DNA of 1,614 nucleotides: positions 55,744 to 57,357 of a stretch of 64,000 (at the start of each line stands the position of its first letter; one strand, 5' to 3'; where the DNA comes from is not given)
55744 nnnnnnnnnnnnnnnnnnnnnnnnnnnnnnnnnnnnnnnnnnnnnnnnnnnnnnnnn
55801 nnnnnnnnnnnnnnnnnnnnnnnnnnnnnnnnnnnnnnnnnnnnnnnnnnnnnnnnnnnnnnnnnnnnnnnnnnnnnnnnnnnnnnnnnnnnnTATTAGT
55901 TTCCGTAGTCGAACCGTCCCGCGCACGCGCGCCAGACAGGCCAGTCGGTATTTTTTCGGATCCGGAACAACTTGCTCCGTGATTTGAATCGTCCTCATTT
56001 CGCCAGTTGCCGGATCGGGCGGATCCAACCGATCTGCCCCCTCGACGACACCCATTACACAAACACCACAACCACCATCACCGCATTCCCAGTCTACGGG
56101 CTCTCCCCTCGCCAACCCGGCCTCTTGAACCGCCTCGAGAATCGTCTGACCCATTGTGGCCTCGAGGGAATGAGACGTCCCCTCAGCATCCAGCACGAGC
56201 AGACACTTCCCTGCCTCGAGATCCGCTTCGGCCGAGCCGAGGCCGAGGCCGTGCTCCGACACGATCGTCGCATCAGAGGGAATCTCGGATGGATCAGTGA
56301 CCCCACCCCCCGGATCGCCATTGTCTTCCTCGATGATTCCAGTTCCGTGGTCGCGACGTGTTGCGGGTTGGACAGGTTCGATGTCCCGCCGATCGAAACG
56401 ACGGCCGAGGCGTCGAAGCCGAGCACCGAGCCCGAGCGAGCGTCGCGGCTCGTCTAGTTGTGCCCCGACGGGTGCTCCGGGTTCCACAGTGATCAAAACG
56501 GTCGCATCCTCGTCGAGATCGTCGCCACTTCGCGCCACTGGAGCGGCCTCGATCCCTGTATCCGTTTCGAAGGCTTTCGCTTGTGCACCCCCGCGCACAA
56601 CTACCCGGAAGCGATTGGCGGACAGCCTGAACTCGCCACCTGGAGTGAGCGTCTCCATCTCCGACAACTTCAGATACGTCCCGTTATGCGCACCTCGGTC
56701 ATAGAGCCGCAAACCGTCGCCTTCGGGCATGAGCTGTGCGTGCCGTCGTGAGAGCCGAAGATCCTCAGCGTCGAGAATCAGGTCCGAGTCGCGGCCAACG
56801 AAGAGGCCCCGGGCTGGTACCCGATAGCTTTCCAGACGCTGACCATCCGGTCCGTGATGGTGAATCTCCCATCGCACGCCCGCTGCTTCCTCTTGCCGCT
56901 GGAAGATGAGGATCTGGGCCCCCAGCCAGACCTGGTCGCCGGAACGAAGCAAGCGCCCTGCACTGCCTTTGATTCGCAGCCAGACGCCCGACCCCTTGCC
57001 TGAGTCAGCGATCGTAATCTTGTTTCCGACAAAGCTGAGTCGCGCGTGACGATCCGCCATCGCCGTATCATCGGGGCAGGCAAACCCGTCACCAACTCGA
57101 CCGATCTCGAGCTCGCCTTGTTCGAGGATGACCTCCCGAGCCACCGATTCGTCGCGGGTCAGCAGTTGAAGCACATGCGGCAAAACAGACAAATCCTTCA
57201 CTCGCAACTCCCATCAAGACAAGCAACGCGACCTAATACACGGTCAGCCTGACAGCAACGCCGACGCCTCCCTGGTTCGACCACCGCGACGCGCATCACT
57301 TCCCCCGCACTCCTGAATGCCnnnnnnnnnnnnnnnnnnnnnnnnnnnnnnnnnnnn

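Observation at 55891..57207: FHA-FHA-[2Fe-2S] ferredoxin fusion protein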

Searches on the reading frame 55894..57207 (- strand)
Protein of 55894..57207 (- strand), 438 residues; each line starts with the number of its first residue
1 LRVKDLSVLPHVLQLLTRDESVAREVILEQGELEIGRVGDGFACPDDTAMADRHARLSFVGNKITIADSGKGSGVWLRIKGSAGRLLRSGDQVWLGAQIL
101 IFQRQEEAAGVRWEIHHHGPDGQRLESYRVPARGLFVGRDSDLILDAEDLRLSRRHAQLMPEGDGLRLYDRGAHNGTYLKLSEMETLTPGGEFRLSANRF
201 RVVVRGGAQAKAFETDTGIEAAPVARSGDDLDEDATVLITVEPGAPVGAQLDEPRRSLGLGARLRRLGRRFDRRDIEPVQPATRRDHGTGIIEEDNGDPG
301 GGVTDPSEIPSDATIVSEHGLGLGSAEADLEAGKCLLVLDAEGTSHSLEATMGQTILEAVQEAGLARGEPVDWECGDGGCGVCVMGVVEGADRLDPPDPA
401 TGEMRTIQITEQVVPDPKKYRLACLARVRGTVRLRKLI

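Call 4: search_protein_families(library=pfam, proteins=[window:55894-57207:-], max_evalue=0.1)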
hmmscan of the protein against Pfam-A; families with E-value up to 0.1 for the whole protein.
window:55894-57207:- (438 aa): 3 families
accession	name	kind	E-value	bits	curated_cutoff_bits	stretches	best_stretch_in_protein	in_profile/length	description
PF16697.10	Yop-YscD_cpl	-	6.1e-12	46.1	33.2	2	24-105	10-93/94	Inner membrane component of T3SS, cytoplasmic domain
PF00498.31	FHA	-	2.4e-11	44.4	20.7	2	137-185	3-52/67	FHA domain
PF00111.32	Fer2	-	1.3e-06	28.7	21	1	342-428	4-76/77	2Fe-2S iron-sulfur cluster binding domain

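Call 5: search_protein_families(library=ncbifam, proteins=[window:55894-57207:-], max_evalue=0.1)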
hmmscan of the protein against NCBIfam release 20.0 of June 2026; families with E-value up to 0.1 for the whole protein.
window:55894-57207:- (438 aa): 8 families
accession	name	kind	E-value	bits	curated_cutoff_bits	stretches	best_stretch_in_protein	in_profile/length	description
NF041660.2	oxygluDhInhib_OdhI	equivalog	1.5e-10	41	200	2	140-203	65-126/130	oxoglutarate dehydrogenase inhibitor Odhl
NF049868.1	FhaB_Rv0019c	equivalog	3.5e-09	36.9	125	1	132-186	85-139/158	FHA domain-containing protein FhaB/FipA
NF052573.1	HisKinEspAMyxo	equivalog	1.4e-05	23.4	1400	1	127-181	40-95/755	serine histidine kinase EspA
NF041393.1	Frdxn_Halo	equivalog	0.0067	16.3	150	1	347-395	39-83/128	ferredoxin Fer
NF033760.1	gliding_GltG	equivalog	0.04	12.5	650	0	138-202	29-96/650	adventurous gliding motility protein GltG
TIGR01941.1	nqrF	equivalog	0.048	12.6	295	1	343-432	39-116/405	NADH:ubiquinone reductase (Na(+)-transporting) subunit F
NF007964.0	PRK10684.1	equivalog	0.085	11.8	383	0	344-433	257-331/333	NADH oxidoreductase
NF004317.0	PRK05713.1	equivalog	0.091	12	338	0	346-435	9-83/312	iron-sulfur-binding ferredoxin reductase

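Call 7: find_homologous_proteins(query=window:55894-57207:-)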
Query window:55894-57207:- (438 aa): 68 proteins with E <= 0.001 among 8000 candidates.
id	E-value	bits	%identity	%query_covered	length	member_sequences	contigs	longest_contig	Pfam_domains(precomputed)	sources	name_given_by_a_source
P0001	2.3e-286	968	100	100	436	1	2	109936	PF00498.32,PF00111.33,PF16697.11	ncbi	-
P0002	2.1e-191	655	70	99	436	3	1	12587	PF00498.32,PF00111.33,PF16697.11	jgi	jgi:ferredoxin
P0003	2.9e-181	621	69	99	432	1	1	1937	PF00498.32,PF00111.33,PF16697.11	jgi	-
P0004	1.1e-172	593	66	97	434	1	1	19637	PF00498.32,PF00111.33,PF16697.11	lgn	-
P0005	3.0e-147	509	68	80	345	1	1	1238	PF00111.33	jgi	jgi:ferredoxin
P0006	1.1e-142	494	58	100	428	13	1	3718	PF00498.32,PF00111.33,PF16697.11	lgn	-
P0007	2.4e-142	493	58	97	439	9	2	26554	PF00498.32,PF00111.33,PF16697.11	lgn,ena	-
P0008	4.4e-130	453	57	97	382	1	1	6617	PF00498.32,PF00111.33,PF16697.11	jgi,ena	-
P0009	7.1e-124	432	55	97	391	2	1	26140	PF00498.32,PF00111.33,PF16697.11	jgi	-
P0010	3.7e-121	423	52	99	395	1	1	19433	PF00498.32,PF00111.33,PF16697.11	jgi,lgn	jgi:ferredoxin/pSer/pThr/pTyr-binding forkhead associated (FHA) protein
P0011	1.2e-117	412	51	55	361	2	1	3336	PF00498.32,PF00111.33,PF16697.11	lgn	-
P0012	4.8e-117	410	50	100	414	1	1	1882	PF00498.32,PF00111.33,PF16697.11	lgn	-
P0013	1.7e-114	401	53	97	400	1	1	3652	PF00498.32,PF16697.11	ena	-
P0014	1.2e-113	398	50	97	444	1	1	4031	PF00498.32,PF00111.33,PF16697.11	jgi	jgi:ferredoxin/pSer/pThr/pTyr-binding forkhead associated (FHA) protein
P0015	2.7e-113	397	53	97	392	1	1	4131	PF00498.32,PF00111.33,PF16697.11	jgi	jgi:ferredoxin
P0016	8.8e-113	396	45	97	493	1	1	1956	PF00498.32,PF16697.11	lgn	-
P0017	3.6e-112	394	55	46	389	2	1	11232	PF00498.32,PF00111.33,PF16697.11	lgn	-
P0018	1.6e-109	385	52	97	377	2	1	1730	PF00498.32,PF00111.33,PF16697.11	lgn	-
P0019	2.4e-109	384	46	97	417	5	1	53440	PF00498.32,PF00111.33,PF16697.11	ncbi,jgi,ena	-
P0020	7.3e-109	383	51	45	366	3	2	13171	PF00498.32,PF00111.33,PF16697.11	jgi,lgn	jgi:ferredoxin/pSer/pThr/pTyr-binding forkhead associated (FHA) protein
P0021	1.5e-108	382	50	97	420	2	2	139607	PF00498.32,PF00111.33,PF16697.11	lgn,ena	-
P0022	1.9e-108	381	49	99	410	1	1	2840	PF00498.32,PF00111.33,PF16697.11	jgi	jgi:ferredoxin/pSer/pThr/pTyr-binding forkhead associated (FHA) protein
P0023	3.3e-108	381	49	97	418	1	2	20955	PF00498.32,PF00111.33,PF16697.11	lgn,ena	-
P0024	1.1e-106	376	56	82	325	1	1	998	PF00498.32,PF00111.33,PF16697.11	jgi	jgi:ferredoxin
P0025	5.7e-105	370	46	97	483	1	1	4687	PF00498.32,PF00111.33,PF16697.11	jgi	-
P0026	2.2e-104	368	46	96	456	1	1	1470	PF00498.32,PF00111.33,PF16697.11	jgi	jgi:pSer/pThr/pTyr-binding forkhead associated (FHA) protein/ferredoxin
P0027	2.7e-104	368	48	97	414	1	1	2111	PF00498.32,PF00111.33,PF16697.11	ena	-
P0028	5.4e-104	367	47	97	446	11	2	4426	PF00498.32,PF00111.33,PF16697.11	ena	-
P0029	3.1e-103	364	45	62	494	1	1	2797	PF00498.32,PF00111.33,PF16697.11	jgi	jgi:ferredoxin/pSer/pThr/pTyr-binding forkhead associated (FHA) protein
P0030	5.6e-103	363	47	93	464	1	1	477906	PF00498.32,PF00111.33,PF16697.11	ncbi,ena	-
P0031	9.5e-103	363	50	97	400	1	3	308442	PF00498.32,PF00111.33,PF16697.11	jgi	jgi:ferredoxin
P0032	9.6e-103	363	46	99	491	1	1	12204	PF00498.32,PF00111.33,PF16697.11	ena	-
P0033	9.6e-103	363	45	97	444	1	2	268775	PF00498.32,PF00111.33,PF16697.11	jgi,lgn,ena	-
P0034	1.1e-101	359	49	43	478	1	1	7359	PF00498.32,PF00111.33,PF16697.11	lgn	-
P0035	2.9e-100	354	47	97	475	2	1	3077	PF00498.32,PF00111.33,PF16697.11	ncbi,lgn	-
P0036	3.8e-100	354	47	61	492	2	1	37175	PF00498.32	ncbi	-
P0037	2.8e-99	351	46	97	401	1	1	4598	PF00498.32,PF00111.33,PF16697.11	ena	-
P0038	3.7e-99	351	46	97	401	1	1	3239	PF00498.32,PF00111.33,PF16697.11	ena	-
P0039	3.8e-99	351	45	97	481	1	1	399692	PF00498.32,PF00111.33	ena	-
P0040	4.6e-99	350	46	97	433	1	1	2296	PF00498.32,PF00111.33,PF16697.11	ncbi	-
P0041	6.2e-99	350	45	97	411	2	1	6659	PF00498.32,PF00111.33,PF16697.11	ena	-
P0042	9.9e-99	349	46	97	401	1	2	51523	PF00498.32,PF00111.33,PF16697.11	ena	-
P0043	3.0e-98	348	44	97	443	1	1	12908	PF00498.32,PF00111.33,PF16697.11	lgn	-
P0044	4.3e-98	347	46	99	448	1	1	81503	PF00498.32,PF00111.33,PF16697.11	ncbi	ncbi:MAG: FHA domain-containing protein [Myxococcota bacterium]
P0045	8.5e-98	346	45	97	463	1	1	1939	PF00498.32,PF00111.33,PF16697.11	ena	-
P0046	7.0e-97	343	42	97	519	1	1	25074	PF00498.32,PF00111.33,PF16697.11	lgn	-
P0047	9.1e-97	343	46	97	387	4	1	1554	PF00498.32,PF00111.33,PF16697.11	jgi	jgi:ferredoxin/pSer/pThr/pTyr-binding forkhead associated (FHA) protein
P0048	7.0e-96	340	42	98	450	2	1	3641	PF00498.32,PF00111.33,PF16697.11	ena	-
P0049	1.5e-95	339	44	62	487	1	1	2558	PF00498.32,PF00111.33,PF16697.11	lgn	-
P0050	2.1e-95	338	46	97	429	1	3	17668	PF00498.32,PF00111.33,PF16697.11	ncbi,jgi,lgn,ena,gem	-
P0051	4.6e-95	337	47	97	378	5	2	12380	PF00498.32,PF00111.33,PF16697.11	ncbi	-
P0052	4.8e-94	334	45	97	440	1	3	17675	PF00498.32,PF00111.33,PF16697.11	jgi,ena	-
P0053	1.0e-91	326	43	100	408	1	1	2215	PF00498.32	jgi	jgi:pSer/pThr/pTyr-binding forkhead associated (FHA) protein/ferredoxin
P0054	2.4e-91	325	47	97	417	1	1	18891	PF00498.32,PF00111.33,PF16697.11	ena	-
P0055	2.4e-90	322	43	97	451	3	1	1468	PF00498.32,PF00111.33,PF16697.11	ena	-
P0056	5.1e-90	321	43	97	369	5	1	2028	PF00498.32,PF00111.33,PF16697.11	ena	-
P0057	7.3e-89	317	74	23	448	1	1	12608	PF00498.32,PF00111.33,PF16697.11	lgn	-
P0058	7.6e-88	313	41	97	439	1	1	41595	PF00498.32,PF16697.11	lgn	-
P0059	9.8e-87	310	43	97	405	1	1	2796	PF00498.32,PF00111.33,PF16697.11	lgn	-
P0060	4.4e-85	304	42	93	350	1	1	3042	PF00498.32,PF00111.33,PF16697.11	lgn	-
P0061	5.4e-84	301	61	59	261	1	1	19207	PF00111.33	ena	-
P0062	2.0e-55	207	42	43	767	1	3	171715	PF00498.32,PF07992.21,PF16697.11,PF13738.13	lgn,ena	-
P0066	2.5e-46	177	46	49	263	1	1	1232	PF00111.33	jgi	jgi:ferredoxin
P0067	4.0e-46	176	72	25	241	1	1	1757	PF00111.33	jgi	jgi:ferredoxin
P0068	3.0e-12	64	31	38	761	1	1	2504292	PF00498.32,PF07992.21,PF16697.11,PF13738.13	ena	-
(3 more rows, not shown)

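Call 13: list_cluster_members(proteins=[P0001, P0044, P0030, P0019, P0062, P0068])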
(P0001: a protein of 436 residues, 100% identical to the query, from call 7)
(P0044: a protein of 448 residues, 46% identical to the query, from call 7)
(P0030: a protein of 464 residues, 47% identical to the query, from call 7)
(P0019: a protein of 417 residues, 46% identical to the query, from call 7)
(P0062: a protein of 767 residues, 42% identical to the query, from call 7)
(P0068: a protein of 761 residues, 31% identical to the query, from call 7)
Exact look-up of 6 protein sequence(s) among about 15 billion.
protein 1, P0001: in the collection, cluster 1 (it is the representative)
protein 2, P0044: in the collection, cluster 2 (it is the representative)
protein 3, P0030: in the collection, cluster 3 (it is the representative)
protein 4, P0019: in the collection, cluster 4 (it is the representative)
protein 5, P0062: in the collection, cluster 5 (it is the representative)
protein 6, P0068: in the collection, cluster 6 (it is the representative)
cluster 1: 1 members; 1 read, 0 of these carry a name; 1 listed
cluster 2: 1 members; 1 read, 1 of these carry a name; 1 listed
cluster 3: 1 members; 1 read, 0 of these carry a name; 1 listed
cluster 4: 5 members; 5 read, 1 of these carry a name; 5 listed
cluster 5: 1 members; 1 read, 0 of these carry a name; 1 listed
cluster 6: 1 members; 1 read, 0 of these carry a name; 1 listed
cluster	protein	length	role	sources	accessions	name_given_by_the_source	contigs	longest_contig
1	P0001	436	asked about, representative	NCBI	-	-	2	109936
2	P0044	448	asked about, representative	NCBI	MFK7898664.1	MAG: FHA domain-containing protein [Myxococcota bacterium]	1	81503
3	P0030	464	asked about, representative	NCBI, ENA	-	-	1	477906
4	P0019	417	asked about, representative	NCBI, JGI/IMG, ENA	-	-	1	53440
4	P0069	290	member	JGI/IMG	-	ferredoxin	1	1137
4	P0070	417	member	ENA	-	-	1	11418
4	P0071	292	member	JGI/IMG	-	-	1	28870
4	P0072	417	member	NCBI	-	-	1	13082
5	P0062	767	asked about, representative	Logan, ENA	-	-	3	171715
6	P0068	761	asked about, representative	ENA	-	-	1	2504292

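Call 14: find_encoding_contigs(protein=P0030, flank=8000, max_places=2)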
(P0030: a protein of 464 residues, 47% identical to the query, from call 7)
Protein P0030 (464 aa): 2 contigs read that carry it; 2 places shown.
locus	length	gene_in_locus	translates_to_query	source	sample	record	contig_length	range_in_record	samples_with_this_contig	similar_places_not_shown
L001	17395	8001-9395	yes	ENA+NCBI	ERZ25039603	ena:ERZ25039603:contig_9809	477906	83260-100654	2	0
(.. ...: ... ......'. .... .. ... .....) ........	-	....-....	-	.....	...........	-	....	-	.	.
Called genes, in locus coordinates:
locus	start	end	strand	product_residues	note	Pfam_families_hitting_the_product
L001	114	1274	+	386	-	PF19293:CdaA_N, PF02457:DAC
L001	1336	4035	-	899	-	PF03176:MMPL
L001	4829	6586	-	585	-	-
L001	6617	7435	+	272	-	-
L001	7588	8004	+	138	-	PF00498:FHA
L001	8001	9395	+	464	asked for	PF16697:Yop-YscD_cpl (faint), PF00498:FHA (faint), PF00111:Fer2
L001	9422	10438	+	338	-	PF14326:DUF4384, PF00691:OmpA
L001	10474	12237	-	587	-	PF00069:Pkinase, PF01636:APH (faint), PF07714:PK_Tyr_Ser-Thr, PF03781:FGE-sulfatase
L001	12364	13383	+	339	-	PF02666:PS_Dcarbxylase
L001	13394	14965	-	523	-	PF01039:Carboxyl_trans, PF03255:ACCA (weak)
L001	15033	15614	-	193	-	PF00149:Metallophos, PF12850:Metallophos_2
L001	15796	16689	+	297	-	PF00378:ECH_1, PF16113:ECH_2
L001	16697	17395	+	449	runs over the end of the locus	PF00563:EAL, PF08668:HDOD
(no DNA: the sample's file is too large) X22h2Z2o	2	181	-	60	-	?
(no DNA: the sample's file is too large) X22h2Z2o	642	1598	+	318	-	PF00498:FHA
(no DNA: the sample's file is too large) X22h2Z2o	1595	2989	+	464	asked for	PF16697:Yop-YscD_cpl (faint), PF00498:FHA (faint), PF00111:Fer2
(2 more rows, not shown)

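Call 15: find_encoding_contigs(protein=P0044, flank=8000, max_places=2)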
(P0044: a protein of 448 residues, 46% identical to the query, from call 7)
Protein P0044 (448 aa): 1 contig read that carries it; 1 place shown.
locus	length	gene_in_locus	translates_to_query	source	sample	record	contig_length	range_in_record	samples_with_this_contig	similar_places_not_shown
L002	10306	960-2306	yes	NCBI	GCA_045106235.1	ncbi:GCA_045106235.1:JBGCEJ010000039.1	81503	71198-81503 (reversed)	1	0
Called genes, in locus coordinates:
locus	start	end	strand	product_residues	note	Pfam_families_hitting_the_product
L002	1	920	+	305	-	PF00498:FHA (weak)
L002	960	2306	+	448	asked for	PF00498:FHA (weak), PF16697:Yop-YscD_cpl (faint), PF00498:FHA, PF00111:Fer2 (weak)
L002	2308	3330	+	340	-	PF14326:DUF4384, PF00691:OmpA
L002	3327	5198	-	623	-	PF00069:Pkinase, PF07714:PK_Tyr_Ser-Thr, PF01636:APH (faint), PF03781:FGE-sulfatase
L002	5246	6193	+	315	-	PF02666:PS_Dcarbxylase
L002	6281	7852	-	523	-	PF01039:Carboxyl_trans, PF03255:ACCA (faint)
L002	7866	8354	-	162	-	PF00149:Metallophos, PF12850:Metallophos_2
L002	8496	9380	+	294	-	PF00378:ECH_1, PF16113:ECH_2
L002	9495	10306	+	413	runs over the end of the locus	PF00563:EAL, PF08668:HDOD (weak)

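Call 16: predict_structure(alignment_id=A1)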
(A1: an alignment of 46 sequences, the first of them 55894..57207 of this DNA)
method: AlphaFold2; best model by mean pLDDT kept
length: 438 residues; sequences in the alignment: 46
mean_pLDDT: 70.2   pTM: 0.57
mean pLDDT of the five models: 70.2, 69.5, 69.3, 69.0, 68.2
residues with pLDDT >= 90: 187; 70-90: 37; 50-70: 55; < 50: 159
segments of 3 or more residues with pLDDT < 50: 210-256, 276-294, 299-305, 307-331, 375-397, 402-430, 432-438
pLDDT, mean of each block of 10 residues (from residue 1): 70 96 97 95 97 98 97 96 93 97 97 98 97 97 96 95 97 92 96 97 77 39 38 40 39 48 64 51 41 46 42 38 36 69 76 72 75 49 38 45 42 35 42 46
secondary structure, 60 per line:
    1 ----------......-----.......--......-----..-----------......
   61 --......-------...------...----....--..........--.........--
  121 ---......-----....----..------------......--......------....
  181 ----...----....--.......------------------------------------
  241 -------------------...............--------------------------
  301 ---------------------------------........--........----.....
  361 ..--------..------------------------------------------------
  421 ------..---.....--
elements in order: E11-16 E22-28 E31-36 E55-60 E63-68 E76-78 E85-87 E92-95 E98-107 E110-118 E124-129 E135-138 E157-162 E165-170 E177-180 E185-187 E192-195 E198-204 H260-274 E334-341 E344-351 H356-362 E432-436

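Call 17: find_encoding_contigs(protein=P0058, flank=8000, max_places=1)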
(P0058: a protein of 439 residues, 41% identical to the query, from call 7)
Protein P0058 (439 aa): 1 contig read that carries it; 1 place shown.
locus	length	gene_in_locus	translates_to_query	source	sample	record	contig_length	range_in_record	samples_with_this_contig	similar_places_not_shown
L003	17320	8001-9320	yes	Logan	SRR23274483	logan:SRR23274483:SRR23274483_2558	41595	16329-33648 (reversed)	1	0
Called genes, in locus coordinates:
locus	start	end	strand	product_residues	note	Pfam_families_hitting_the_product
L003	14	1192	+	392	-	PF19293:CdaA_N, PF02457:DAC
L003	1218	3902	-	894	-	PF03176:MMPL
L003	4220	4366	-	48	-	-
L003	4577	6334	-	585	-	-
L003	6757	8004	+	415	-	PF00498:FHA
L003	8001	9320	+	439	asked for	PF16697:Yop-YscD_cpl (faint), PF00498:FHA (weak)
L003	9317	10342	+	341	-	PF14326:DUF4384, PF00691:OmpA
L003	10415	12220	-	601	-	PF00069:Pkinase, PF01636:APH (faint), PF07714:PK_Tyr_Ser-Thr, PF03781:FGE-sulfatase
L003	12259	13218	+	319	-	PF02666:PS_Dcarbxylase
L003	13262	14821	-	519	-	PF01039:Carboxyl_trans, PF03255:ACCA (faint)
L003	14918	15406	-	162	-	PF00149:Metallophos (faint), PF12850:Metallophos_2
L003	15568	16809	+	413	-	PF00563:EAL, PF08668:HDOD (faint)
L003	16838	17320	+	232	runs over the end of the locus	PF13618:Gluconate_2-dh3 (weak)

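Call 18: find_encoding_contigs(protein=P0062, flank=8000, max_places=1)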
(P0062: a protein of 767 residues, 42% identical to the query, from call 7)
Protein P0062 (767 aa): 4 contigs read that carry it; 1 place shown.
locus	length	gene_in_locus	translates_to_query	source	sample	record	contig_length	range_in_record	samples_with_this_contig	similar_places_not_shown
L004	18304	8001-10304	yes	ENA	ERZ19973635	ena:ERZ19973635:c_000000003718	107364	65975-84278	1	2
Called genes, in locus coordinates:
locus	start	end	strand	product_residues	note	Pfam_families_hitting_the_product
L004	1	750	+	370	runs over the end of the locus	PF04909:Amidohydro_2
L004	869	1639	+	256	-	PF13672:PP2C_2, PF07228:SpoIIE (faint)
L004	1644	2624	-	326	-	PF02685:Glucokinase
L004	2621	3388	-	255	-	PF01182:Glucosamine_iso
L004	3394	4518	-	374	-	PF10128:OpcA_G6PD_assem, PF20171:OpcA_G6PD_C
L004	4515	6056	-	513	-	PF00479:G6PD_N, PF02781:G6PD_C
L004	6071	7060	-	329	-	PF03446:NAD_binding_2, PF03807:F420_oxidored (weak), PF00393:6PGD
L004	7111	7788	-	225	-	PF06026:Rib_5-P_isom_A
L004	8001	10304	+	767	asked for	PF07992:Pyr_redox_2, PF13738:Pyr_redox_3, PF16697:Yop-YscD_cpl (faint), PF00498:FHA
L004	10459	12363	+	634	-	PF03928:HbpS-like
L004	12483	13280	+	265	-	PF00498:FHA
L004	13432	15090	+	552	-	-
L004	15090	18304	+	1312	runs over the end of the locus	PF14537:Cytochrom_c3_2 (faint), PF08309:LVIVD (faint)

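Call 19: find_encoding_contigs(protein=P0068, flank=8000, max_places=1)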
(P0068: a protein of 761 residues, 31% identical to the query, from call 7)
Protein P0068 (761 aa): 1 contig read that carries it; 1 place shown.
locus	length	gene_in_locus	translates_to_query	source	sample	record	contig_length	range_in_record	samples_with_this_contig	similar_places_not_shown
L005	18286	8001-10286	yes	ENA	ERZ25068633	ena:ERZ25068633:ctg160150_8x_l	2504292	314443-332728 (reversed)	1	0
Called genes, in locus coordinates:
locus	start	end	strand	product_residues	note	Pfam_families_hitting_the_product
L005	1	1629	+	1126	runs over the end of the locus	PF03264:Cytochrom_NNT (faint), PF13435:Cytochrome_C554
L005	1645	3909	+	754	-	PF02085:Cytochrom_CIII (faint), PF14522:Cytochrome_C7 (faint), PF14537:Cytochrom_c3_2 (faint), PF22113:Mtrc-MtrF_II-IV_dom (faint), PF13435:Cytochrome_C554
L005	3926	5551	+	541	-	PF00027:cNMP_binding, PF13237:Fer4_10 (faint), PF00027:cNMP_binding, PF12797:Fer4_2 (faint), PF12837:Fer4_6 (faint), PF13247:Fer4_11, PF12838:Fer4_7 (weak), PF13187:Fer4_9 (weak)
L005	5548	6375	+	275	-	-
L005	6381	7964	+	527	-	PF02085:Cytochrom_CIII (faint), PF09699:Paired_CXXCH_1 (faint), PF14522:Cytochrome_C7 (faint), PF14537:Cytochrom_c3_2 (faint)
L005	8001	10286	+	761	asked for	PF07992:Pyr_redox_2, PF13738:Pyr_redox_3, PF16697:Yop-YscD_cpl (faint), PF00498:FHA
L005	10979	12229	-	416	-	-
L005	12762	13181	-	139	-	-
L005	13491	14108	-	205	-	-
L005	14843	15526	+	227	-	-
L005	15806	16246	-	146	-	-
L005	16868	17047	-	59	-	-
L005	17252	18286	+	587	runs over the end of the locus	PF00860:Xan_ur_permease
